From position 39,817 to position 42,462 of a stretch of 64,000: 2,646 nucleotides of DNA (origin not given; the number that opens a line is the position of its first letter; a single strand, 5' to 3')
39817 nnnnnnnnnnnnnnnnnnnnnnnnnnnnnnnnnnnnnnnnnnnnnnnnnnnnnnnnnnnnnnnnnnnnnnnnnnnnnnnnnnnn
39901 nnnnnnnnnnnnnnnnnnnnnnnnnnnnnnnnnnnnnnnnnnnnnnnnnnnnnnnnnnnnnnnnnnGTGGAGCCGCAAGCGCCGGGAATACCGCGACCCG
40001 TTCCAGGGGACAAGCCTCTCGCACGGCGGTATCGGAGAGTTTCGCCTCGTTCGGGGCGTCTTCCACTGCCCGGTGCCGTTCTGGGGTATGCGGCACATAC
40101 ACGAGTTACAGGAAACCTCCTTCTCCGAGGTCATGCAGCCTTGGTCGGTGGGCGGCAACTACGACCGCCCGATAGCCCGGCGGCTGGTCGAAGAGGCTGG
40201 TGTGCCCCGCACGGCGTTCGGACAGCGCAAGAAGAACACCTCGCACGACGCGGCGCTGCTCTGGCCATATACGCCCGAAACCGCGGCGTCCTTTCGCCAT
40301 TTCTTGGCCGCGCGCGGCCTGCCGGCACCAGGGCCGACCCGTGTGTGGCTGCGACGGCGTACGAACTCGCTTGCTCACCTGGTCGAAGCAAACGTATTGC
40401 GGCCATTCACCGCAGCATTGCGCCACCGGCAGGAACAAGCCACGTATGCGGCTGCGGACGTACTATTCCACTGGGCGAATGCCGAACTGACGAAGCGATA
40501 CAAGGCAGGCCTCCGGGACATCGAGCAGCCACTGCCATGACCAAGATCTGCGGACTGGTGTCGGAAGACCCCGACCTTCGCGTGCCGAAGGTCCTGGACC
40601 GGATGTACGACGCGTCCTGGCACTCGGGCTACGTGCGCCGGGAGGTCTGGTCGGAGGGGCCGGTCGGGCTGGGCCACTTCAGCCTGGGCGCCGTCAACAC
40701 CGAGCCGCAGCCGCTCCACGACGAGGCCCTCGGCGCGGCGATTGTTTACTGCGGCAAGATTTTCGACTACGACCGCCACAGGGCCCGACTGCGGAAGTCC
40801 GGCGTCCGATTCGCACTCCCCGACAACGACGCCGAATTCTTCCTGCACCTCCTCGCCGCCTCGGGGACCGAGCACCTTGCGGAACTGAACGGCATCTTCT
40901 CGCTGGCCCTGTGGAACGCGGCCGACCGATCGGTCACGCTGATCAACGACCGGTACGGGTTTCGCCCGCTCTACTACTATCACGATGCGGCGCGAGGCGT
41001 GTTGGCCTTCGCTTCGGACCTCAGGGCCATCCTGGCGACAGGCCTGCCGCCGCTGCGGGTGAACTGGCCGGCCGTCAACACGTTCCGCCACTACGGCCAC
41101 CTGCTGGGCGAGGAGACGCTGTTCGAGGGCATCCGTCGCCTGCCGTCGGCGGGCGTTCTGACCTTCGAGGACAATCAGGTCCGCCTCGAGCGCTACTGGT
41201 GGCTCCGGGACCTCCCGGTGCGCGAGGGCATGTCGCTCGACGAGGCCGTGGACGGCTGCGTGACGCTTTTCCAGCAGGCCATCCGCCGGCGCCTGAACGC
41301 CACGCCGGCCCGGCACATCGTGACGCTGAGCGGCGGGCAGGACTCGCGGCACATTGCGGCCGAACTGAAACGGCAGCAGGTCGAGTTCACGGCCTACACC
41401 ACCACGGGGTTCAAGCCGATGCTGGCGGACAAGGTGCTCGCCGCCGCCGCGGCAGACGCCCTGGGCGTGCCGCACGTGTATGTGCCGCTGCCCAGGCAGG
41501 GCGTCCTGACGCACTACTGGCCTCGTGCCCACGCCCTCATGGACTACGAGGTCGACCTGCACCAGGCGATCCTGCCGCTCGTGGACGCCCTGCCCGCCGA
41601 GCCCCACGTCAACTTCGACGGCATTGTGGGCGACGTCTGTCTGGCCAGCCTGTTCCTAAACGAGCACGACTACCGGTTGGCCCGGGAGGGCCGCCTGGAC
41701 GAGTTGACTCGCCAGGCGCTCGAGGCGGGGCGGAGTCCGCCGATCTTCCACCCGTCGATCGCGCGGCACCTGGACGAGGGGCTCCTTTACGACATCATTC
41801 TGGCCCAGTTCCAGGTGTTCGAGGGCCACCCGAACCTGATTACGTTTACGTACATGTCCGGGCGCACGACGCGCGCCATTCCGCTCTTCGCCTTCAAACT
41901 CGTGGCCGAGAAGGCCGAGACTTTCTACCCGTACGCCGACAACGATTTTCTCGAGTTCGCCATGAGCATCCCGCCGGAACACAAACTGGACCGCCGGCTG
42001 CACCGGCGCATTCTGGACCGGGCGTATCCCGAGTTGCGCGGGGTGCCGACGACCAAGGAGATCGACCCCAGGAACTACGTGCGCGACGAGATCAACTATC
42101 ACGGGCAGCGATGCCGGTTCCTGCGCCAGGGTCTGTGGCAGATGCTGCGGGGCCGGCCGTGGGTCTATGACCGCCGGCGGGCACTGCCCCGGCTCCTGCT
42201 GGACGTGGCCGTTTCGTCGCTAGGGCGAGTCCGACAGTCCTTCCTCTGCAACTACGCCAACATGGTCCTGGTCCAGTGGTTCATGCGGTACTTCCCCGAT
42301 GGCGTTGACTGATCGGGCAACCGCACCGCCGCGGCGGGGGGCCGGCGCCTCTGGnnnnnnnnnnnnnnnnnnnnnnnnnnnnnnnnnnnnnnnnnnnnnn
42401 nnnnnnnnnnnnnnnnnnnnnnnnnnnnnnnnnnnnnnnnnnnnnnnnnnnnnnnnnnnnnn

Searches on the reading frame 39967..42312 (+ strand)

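Call 11: search_protein_families(library=ncbifam, proteins=[window:39967-42312:+], max_evalue=0.00001)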
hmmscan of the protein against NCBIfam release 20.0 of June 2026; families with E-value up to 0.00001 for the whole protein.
window:39967-42312:+ (781 aa): 5 families
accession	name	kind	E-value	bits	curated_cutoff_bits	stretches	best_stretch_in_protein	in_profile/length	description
TIGR01536.1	asn_synth_AEB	equivalog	2.2e-44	152.3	267.1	1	194-516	3-323/517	asparagine synthase (glutamine-hydrolyzing)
TIGR03104.1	trio_amidotrans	equivalog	1.3e-37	129.3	570.1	1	191-483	1-296/589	N-acetylglutaminylglutamine amidotransferase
TIGR03108.1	eps_aminotran_1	hypoth_equivalog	6.5e-36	124.2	816.9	1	207-503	18-315/628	XrtA/PEP-CTERM system amidotransferase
NF033535.1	lass_lactam_cya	exception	4e-31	108.3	525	1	191-466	1-275/668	lasso peptide isopeptide bond-forming cyclase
NF006949.0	PRK09431.1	equivalog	1.8e-21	76.3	499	1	194-356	4-166/554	asparagine synthase B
